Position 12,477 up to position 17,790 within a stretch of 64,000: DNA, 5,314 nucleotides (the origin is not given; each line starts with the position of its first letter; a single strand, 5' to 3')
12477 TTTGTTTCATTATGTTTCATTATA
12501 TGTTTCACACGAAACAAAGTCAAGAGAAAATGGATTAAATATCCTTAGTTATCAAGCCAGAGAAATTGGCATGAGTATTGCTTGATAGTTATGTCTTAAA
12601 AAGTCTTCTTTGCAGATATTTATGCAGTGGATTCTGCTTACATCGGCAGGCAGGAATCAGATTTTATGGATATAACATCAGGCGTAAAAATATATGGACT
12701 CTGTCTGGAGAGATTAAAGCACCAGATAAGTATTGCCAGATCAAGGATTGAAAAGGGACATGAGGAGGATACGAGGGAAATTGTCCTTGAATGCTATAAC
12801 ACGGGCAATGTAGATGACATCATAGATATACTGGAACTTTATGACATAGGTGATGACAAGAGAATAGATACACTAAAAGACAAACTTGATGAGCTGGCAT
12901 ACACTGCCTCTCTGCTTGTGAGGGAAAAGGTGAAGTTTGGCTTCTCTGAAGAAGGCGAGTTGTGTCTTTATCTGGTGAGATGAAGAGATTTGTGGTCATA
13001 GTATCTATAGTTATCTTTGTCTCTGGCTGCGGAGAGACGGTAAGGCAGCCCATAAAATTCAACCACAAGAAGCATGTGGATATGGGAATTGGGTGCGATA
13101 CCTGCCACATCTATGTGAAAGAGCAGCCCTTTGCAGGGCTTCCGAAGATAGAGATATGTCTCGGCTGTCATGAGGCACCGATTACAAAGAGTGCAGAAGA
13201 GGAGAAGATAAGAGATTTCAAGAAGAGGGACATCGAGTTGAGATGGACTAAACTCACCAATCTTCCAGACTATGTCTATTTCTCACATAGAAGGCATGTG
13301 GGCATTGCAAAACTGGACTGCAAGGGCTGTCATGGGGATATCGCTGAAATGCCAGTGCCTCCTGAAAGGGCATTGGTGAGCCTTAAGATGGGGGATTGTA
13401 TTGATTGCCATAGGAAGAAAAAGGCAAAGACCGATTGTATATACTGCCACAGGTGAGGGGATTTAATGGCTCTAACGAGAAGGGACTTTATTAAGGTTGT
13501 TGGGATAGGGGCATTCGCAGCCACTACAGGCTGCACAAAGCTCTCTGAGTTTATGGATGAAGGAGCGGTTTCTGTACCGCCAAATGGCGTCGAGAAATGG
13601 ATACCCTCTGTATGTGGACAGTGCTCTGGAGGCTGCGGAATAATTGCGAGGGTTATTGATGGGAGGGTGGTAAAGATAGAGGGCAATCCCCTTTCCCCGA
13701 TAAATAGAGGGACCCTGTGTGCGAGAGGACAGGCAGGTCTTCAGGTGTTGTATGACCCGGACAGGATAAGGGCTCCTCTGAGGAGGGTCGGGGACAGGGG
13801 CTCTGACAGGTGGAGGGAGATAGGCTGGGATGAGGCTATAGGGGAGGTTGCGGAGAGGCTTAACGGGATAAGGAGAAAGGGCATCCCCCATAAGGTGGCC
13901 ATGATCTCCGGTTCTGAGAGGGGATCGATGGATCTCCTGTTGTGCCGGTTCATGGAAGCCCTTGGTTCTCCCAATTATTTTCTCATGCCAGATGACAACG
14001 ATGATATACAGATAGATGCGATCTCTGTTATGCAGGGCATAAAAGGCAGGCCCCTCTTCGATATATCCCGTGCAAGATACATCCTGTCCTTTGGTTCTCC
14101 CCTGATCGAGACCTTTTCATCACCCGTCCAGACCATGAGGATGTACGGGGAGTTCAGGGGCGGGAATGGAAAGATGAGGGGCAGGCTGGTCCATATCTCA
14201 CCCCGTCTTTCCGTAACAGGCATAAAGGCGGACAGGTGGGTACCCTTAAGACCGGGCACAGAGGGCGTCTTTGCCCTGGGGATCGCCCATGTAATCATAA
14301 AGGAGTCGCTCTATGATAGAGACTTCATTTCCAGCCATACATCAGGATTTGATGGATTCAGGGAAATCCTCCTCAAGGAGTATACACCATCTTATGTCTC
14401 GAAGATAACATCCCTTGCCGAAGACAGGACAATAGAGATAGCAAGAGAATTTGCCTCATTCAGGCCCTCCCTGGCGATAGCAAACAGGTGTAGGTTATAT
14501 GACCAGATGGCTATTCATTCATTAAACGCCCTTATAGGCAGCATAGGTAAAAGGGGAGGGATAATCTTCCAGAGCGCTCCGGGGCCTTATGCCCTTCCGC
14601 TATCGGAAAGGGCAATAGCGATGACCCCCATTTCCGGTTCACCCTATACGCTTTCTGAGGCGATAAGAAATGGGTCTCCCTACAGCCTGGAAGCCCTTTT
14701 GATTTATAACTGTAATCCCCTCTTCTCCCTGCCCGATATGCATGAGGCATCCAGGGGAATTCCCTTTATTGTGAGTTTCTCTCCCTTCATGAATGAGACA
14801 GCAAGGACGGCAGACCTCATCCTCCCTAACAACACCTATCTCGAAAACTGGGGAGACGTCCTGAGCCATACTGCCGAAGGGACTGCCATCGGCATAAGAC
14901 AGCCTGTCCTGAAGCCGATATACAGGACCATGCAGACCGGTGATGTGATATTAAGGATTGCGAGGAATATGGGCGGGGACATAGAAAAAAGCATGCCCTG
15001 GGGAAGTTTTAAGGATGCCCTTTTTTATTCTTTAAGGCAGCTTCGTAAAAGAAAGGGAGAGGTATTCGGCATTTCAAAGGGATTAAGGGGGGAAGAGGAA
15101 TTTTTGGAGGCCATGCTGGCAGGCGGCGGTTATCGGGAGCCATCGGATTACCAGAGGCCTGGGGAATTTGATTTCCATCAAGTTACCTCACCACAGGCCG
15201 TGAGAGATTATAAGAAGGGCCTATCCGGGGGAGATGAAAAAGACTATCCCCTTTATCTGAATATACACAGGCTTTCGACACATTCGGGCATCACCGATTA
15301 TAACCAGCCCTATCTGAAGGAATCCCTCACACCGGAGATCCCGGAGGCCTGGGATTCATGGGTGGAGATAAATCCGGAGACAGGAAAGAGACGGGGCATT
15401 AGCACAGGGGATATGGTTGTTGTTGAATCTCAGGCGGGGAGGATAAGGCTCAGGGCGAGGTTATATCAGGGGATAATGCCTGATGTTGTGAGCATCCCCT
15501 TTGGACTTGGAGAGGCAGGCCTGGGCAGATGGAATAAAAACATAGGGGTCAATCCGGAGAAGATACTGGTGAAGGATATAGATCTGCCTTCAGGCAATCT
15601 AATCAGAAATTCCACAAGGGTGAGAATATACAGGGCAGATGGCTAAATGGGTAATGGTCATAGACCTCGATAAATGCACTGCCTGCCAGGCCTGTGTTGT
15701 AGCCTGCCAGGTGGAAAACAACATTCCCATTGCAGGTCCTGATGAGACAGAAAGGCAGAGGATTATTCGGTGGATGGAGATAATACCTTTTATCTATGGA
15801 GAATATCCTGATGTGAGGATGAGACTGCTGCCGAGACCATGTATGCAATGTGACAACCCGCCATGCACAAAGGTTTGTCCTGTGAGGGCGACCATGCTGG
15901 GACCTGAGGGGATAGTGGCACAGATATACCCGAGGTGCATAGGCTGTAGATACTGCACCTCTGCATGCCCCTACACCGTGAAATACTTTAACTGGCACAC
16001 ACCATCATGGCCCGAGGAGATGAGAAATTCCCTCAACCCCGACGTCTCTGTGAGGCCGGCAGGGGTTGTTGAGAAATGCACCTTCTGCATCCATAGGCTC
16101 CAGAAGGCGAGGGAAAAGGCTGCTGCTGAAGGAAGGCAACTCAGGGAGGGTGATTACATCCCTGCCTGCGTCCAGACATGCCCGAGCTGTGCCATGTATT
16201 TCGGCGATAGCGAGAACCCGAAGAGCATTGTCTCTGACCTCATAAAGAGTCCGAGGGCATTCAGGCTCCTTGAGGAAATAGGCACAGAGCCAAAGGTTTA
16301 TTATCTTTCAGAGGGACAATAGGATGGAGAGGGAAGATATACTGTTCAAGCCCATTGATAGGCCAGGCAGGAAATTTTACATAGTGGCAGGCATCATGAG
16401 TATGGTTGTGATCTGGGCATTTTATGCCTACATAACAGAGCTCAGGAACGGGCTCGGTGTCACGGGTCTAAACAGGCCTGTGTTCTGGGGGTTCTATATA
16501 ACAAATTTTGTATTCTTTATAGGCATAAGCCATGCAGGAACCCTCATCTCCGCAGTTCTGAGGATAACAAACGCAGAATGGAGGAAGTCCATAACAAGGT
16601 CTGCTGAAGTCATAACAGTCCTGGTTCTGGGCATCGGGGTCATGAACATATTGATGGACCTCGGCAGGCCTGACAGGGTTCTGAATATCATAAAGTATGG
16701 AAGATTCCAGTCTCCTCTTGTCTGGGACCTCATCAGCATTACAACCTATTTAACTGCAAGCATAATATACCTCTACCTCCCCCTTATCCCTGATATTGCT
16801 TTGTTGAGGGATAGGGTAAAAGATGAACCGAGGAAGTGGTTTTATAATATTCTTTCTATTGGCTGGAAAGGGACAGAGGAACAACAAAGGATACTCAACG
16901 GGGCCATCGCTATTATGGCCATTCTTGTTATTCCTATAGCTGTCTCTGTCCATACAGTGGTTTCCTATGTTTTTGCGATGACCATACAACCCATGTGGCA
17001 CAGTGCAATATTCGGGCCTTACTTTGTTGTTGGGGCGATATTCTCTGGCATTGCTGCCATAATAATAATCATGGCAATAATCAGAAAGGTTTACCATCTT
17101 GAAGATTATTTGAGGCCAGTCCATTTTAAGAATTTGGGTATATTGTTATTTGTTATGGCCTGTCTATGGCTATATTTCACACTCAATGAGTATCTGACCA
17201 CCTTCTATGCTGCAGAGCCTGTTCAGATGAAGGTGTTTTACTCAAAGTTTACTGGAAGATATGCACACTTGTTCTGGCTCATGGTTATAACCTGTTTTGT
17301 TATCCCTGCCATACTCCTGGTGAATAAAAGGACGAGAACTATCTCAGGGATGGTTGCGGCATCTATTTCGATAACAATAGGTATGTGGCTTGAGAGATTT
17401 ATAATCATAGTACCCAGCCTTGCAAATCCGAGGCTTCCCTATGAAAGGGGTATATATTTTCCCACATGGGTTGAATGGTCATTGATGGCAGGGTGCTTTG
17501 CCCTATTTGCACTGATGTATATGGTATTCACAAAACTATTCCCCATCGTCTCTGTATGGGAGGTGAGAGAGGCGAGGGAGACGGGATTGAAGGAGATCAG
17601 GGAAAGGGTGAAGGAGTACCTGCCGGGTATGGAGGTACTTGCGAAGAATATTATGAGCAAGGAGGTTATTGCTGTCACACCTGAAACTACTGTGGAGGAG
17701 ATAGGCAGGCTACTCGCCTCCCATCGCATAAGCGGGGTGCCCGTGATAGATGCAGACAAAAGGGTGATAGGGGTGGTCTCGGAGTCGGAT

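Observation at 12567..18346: Qrc/ACIII-like quinone-interacting module: pentahaem lipoprotein, Mo-family subunit, FeS subunit, NrfD-CBS subunit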

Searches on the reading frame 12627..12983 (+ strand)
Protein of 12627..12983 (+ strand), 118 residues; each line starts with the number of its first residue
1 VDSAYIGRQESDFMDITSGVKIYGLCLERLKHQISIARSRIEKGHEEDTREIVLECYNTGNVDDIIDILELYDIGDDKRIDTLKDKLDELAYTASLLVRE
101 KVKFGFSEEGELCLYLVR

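Call 3: search_protein_families(library=pfam, proteins=[window:12627-12983:+], max_evalue=0.01)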
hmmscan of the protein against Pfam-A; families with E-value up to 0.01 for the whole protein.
window:12627-12983:+ (118 aa): 0 families

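Call 4: search_protein_families(library=ncbifam, proteins=[window:12627-12983:+], max_evalue=0.01)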
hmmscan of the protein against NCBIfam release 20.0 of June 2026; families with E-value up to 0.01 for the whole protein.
window:12627-12983:+ (118 aa): 0 families

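Call 77: predict_structure(protein=window:12666-12983:+)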
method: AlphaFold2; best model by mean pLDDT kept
length: 105 residues; sequences in the alignment: 1
mean_pLDDT: 46.6   pTM: 0.29
mean pLDDT of the five models: 46.6, 46.5, 45.7, 45.5, 44.6
residues with pLDDT >= 90: 0; 70-90: 0; 50-70: 37; < 50: 68
segments of 3 or more residues with pLDDT < 50: 1-18, 33-48, 50-52, 54-56, 58-62, 95-101, 103-105
pLDDT, mean of each block of 10 residues (from residue 1): 34 43 49 44 40 46 54 58 49 47 49
secondary structure, 60 per line:
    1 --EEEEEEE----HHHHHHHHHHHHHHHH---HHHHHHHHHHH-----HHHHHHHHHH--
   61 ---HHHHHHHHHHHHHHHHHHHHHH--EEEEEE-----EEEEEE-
elements in order: E3-9 H14-29 H33-43 H49-58 H64-85 E88-93 E99-104

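Call 81: search_protein_representatives(protein=window:12666-12983:+)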
Query: 105 residues. Proteins with E-value up to 0.001 (for the whole library): 35; up to 1e-10: 27; up to 1e-30: 0. The best 35 are listed.
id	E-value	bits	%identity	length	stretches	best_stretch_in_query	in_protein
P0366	3.5e-28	113.9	56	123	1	6-103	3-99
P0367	1.5e-26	108.7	58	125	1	5-104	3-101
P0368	6.6e-26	106.6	60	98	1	5-104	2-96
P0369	5.5e-25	103.6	59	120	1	2-103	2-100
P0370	2.0e-23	98.7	59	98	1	5-102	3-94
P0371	1.9e-20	89.1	52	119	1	7-103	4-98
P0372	5.7e-20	87.6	51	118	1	5-104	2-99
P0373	1.2e-19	86.6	45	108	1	5-102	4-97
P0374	2.5e-19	85.5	56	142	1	6-104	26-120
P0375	7.9e-19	83.9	52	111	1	5-94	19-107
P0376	1.9e-18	82.7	46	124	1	5-104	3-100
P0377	2.2e-18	82.5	49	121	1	7-103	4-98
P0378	5.2e-18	81.3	47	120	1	4-103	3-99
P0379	2.3e-17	79.2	50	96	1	5-103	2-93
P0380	4.0e-17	78.4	51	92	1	22-103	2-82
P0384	1.1e-15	73.8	41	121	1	8-102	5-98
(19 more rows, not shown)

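Call 83: search_solved_structures(query=A3, max_evalue=10)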
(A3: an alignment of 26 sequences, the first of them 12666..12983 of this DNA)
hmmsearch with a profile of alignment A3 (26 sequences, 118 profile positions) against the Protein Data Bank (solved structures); distinct sequences matched with E-value up to 10: 8.
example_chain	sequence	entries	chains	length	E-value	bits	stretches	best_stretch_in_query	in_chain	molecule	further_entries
8fs3_C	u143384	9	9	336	0.11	15.8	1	45-77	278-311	Replication factor C subunit 3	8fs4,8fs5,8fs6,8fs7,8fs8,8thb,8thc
8dr0_C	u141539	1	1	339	0.11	15.8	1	45-77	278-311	Replication factor C subunit 3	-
7ste_C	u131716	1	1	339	0.11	15.8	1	45-77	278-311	Replication factor C subunit 3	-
1sxj_C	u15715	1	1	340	0.11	15.8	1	45-77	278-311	Activator 1 40 kDa subunit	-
7sgz_C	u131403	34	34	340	0.11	15.8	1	45-77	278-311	Replication factor C subunit 3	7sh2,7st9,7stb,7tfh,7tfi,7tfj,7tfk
8tw7_3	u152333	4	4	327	0.11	15.8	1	45-77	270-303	Replication factor C subunit 3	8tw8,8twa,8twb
5yv5_A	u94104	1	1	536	0.33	14.3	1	41-101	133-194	ATPase RIL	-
1yqt_A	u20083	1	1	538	0.41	14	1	41-101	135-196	RNase l inhibitor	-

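Call 84: search_protein_families(library=pfam, alignment_id=A3, max_evalue=1)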
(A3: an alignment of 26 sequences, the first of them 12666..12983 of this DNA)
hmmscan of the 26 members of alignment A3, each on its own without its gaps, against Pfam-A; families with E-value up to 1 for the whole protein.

A. member 1, window:12666-12983:+ (105 aa): 0 families

B. families by the number of members that match (of 26 scanned): 18 families
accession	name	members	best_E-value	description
PF23158.1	DUF7056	2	0.027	Domain of unknown function (DUF7056)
PF05606.16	DUF777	1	0.0044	Borrelia burgdorferi protein of unknown function (DUF777)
PF17029.10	DUF5100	1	0.0047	Domain of unknown function (DUF5100)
PF16838.11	Caud_tail_N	1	0.011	Caudoviral major tail protein N-terminus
PF24471.1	KH_DEAH11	1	0.032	DEAH11-like, KH-domain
PF02294.24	7kD_DNA_binding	1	0.033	7kD DNA-binding domain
PF23545.1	Zn_ribbon_HMPTM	1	0.063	HMPTM N-terminal zinc ribbon domain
PF06758.18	Olduvai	1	0.074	Olduvai domain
PF10188.14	Oscp1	1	0.081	Organic solute transport protein 1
PF10049.14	DUF2283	1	0.09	Protein of unknown function (DUF2283)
PF24366.1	DUF7522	1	0.094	Family of unknown function (DUF7522)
PF03793.24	PASTA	1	0.12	PASTA domain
PF23318.1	DUF7085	1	0.13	Domain of unknown function (DUF7085)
PF21850.2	DUF6909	1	0.14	Family of unknown function (DUF6909)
PF01166.23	TSC22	1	0.15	TSC-22/dip/bun family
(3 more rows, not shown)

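Call 85: find_encoding_contigs(protein=P0366, flank=8000, max_places=2)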
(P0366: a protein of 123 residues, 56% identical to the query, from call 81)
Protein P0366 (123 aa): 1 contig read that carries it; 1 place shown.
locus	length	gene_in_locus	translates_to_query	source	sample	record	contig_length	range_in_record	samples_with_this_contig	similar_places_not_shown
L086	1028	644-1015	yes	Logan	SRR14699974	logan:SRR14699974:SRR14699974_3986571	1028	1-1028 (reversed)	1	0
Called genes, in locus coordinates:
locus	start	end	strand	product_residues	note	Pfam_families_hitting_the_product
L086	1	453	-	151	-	?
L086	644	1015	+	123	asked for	-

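Call 86: find_encoding_contigs(protein=P0371, flank=8000, max_places=2)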
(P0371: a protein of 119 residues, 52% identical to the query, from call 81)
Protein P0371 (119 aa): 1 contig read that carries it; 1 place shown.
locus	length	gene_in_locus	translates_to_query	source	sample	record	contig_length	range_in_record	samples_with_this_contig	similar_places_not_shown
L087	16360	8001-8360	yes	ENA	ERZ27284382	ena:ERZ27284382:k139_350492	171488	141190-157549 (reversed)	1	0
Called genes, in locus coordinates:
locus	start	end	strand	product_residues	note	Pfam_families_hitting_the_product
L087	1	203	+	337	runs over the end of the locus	PF14415:DUF4424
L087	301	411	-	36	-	-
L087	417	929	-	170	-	PF00775:Dioxygenase_C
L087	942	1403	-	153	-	PF04945:YHS (faint)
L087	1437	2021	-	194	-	PF02525:Flavodoxin_2, PF03358:FMN_red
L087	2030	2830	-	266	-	PF01738:DLH, PF00326:Peptidase_S9 (faint)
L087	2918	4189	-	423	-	PF27218:MJ0043_C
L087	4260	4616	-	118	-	PF01850:PIN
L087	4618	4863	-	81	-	PF09957:VapB_antitoxin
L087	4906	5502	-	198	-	-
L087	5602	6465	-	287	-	PF04389:Peptidase_M28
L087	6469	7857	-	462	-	PF00158:Sigma54_activat, PF14532:Sigma54_activ_2, PF07728:AAA_5 (weak), PF25601:AAA_lid_14, PF02954:HTH_8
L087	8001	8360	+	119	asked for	-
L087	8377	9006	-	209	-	PF02811:PHP, PF13263:PHP_C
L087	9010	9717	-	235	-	PF04452:Methyltrans_RNA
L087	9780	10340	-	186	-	PF14512:TM1586_NiRdase (faint), PF00881:Nitroreductase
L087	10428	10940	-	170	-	PF04299:FMN_bind_2, PF12900:Pyridox_ox_2, PF01243:PNPOx_N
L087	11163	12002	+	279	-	PF00142:Fer4_NifH, PF01656:CbiA, PF02374:ArsA_ATPase (weak), PF10609:ParA (weak), PF13614:AAA_31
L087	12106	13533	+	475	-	PF00148:Oxidored_nitro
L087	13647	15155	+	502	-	PF11844:DUF3364, PF00148:Oxidored_nitro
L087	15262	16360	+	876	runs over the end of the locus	PF00148:Oxidored_nitro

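Call 87: find_encoding_contigs(protein=P0384, flank=8000, max_places=2)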
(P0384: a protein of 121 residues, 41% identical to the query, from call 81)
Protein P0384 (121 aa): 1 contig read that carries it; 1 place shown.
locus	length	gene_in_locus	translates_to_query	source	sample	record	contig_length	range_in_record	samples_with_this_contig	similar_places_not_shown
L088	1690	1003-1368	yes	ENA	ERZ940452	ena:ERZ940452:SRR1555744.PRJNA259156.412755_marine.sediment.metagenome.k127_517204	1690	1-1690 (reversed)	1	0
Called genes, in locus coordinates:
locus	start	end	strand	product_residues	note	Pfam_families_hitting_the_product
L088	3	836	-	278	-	?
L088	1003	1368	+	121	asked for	-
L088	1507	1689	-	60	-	?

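Call 88: find_encoding_contigs(protein=P0373, flank=8000, max_places=2)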
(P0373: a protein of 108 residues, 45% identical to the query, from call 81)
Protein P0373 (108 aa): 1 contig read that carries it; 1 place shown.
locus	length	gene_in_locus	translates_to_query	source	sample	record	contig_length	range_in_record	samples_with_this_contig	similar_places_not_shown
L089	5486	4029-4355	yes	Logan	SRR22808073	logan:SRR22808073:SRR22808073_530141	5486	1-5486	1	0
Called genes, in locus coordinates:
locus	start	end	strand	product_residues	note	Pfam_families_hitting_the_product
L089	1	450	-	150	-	?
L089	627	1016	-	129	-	-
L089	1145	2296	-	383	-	PF16822:ALGX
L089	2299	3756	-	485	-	PF03062:MBOAT, PF13813:MBOAT_2 (weak)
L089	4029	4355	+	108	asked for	-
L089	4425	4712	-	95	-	-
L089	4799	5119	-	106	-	PF01909:NTP_transf_2, PF18765:Polbeta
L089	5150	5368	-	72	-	-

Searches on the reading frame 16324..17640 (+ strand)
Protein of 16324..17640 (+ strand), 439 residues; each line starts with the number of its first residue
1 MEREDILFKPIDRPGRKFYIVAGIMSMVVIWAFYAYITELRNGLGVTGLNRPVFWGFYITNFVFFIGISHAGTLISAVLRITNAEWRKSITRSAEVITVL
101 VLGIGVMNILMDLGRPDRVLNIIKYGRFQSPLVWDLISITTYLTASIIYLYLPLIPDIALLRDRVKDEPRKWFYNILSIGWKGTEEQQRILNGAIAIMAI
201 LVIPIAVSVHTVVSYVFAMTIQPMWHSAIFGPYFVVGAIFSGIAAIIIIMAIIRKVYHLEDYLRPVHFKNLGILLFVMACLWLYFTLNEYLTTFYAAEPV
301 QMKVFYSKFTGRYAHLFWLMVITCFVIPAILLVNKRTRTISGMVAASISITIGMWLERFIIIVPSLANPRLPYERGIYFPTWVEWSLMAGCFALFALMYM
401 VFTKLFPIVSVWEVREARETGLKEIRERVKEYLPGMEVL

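Call 63: search_solved_structures(query=window:16324-17640:+, max_evalue=1e-60, show_alignments=2)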
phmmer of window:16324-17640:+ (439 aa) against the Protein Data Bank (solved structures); distinct sequences matched with E-value up to 1e-60: 4.
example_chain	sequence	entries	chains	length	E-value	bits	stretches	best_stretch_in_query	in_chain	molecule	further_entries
6btm_C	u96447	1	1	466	3.1e-75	257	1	9-430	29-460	Alternative Complex III subunit C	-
6f0k_C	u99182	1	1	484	9.4e-75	255.4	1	24-415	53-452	Polysulphide reductase NrfD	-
6lod_C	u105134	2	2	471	1.2e-69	238.5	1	25-417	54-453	Polysulphide reductase NrfD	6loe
8k9e_C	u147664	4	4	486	2.7e-68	234.1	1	24-416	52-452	Polysulphide reductase NrfD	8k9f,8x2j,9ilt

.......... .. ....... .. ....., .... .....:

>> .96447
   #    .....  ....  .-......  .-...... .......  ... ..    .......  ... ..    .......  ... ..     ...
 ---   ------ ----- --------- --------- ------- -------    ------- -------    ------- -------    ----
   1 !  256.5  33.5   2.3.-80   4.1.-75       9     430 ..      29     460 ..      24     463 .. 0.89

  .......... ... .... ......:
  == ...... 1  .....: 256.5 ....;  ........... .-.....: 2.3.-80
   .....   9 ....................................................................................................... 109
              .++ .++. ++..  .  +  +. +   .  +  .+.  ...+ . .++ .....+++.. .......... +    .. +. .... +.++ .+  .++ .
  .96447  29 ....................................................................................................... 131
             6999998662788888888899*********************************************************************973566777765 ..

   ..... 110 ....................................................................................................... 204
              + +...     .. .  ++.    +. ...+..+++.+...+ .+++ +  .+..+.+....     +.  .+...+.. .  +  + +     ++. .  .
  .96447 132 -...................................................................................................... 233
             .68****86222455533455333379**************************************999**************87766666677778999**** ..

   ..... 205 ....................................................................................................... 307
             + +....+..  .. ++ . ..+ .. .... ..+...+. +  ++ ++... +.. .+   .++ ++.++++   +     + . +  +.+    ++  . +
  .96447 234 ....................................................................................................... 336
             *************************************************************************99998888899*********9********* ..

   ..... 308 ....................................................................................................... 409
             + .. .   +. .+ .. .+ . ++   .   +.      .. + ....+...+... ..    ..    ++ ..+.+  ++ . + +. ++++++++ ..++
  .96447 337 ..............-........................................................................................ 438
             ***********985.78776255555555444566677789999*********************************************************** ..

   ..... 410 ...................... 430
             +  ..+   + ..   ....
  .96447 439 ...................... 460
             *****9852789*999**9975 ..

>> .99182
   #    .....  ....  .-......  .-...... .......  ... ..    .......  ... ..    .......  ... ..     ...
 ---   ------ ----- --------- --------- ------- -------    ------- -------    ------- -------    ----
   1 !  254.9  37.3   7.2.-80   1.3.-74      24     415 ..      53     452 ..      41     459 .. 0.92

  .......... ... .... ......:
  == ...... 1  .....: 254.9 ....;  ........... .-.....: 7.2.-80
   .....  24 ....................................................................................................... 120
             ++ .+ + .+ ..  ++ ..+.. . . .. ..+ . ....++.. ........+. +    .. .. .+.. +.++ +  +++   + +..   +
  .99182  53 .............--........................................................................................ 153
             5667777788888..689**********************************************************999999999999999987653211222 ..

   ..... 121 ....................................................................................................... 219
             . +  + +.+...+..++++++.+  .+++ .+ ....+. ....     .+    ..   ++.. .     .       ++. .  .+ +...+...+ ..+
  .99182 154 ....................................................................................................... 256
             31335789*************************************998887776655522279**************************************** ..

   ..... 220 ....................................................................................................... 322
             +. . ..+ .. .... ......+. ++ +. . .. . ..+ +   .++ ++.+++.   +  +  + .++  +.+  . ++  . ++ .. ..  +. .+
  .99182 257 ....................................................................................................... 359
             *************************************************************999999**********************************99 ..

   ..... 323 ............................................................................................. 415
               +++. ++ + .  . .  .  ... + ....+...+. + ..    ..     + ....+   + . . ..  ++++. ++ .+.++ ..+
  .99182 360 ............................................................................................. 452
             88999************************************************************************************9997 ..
